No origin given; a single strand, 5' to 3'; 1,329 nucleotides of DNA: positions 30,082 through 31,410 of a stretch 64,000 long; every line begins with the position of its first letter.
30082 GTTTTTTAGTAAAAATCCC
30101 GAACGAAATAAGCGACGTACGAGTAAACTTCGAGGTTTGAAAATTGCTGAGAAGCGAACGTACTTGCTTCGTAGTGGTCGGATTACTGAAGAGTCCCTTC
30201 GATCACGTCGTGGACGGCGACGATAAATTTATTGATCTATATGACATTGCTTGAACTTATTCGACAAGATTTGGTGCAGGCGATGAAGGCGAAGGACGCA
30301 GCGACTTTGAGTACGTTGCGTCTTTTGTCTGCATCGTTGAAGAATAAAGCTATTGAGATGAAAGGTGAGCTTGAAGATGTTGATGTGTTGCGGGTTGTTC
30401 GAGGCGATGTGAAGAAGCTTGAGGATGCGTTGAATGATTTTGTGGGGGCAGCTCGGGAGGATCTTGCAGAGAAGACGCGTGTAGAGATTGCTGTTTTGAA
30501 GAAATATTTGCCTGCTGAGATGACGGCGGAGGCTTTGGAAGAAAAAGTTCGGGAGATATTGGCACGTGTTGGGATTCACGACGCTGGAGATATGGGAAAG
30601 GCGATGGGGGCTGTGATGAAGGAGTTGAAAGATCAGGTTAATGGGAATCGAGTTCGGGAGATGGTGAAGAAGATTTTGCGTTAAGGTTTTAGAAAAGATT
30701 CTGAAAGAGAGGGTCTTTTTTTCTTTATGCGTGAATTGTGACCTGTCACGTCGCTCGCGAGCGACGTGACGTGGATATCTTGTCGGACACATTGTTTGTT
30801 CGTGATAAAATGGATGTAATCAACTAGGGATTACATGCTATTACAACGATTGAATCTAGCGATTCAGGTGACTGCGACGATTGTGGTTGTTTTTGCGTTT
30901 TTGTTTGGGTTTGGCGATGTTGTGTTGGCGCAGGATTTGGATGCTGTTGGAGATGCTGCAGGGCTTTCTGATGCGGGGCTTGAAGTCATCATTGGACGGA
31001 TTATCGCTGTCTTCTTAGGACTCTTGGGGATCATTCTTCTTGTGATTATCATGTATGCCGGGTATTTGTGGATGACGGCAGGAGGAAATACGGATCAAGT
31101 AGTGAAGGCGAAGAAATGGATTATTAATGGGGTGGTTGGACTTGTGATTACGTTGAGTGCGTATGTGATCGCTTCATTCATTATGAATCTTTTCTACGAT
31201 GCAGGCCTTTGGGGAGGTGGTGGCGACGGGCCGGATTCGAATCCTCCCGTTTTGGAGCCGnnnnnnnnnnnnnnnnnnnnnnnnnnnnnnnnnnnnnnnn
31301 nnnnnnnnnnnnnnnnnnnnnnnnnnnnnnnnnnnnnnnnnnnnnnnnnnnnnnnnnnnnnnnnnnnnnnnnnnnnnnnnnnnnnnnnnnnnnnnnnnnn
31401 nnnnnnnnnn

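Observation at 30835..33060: Shared pilin-like (VirB2/TrbC-topology) N-terminal module on both giant proteins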

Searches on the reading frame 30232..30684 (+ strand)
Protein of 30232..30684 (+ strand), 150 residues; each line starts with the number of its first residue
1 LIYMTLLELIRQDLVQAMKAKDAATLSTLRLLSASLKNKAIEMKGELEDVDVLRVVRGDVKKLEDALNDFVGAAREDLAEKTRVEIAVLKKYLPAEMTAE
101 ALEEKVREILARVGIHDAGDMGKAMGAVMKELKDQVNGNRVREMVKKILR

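Call 93: search_protein_families(library=pfam, proteins=[window:30232-30684:+], max_evalue=0.01)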
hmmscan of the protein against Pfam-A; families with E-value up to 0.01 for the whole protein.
window:30232-30684:+ (150 aa): 3 families
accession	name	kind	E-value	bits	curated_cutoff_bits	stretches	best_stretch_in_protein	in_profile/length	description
PF09424.15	YqeY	-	1.7e-38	132.4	27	1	9-149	3-143/143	Yqey-like protein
PF02637.23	GatB_Yqey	-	0.004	17.5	27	1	99-149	91-148/148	GatB domain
PF13195.11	DUF4011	-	0.0073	16.7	22.2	1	30-110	1-85/158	Protein of unknown function (DUF4011)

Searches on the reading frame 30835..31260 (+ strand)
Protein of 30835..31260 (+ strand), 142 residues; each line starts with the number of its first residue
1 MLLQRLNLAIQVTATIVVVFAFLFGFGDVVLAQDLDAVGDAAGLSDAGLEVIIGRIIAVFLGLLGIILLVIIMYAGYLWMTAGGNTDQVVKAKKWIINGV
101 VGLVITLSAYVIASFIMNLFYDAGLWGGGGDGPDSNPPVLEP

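Call 6: search_protein_families(library=pfam, proteins=[window:30835-31260:+], max_evalue=1)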
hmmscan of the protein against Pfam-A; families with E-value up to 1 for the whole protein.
window:30835-31260:+ (142 aa): 4 families
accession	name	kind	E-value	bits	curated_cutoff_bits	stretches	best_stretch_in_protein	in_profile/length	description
PF18895.5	T4SS_pilin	-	2.1e-09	37.8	26.6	1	47-116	3-71/71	Type IV secretion system pilin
PF04956.18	TrbC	-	0.0015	19.2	27.9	1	13-116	11-98/98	TrbC/VIRB2 pilin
PF04290.18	DctQ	-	0.025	14.9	28.3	1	53-119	61-129/132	Tripartite ATP-independent periplasmic transporters, DctQ component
PF04515.18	Choline_transpo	-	0.46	10.1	26.9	1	46-121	240-311/326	Plasma-membrane choline transporter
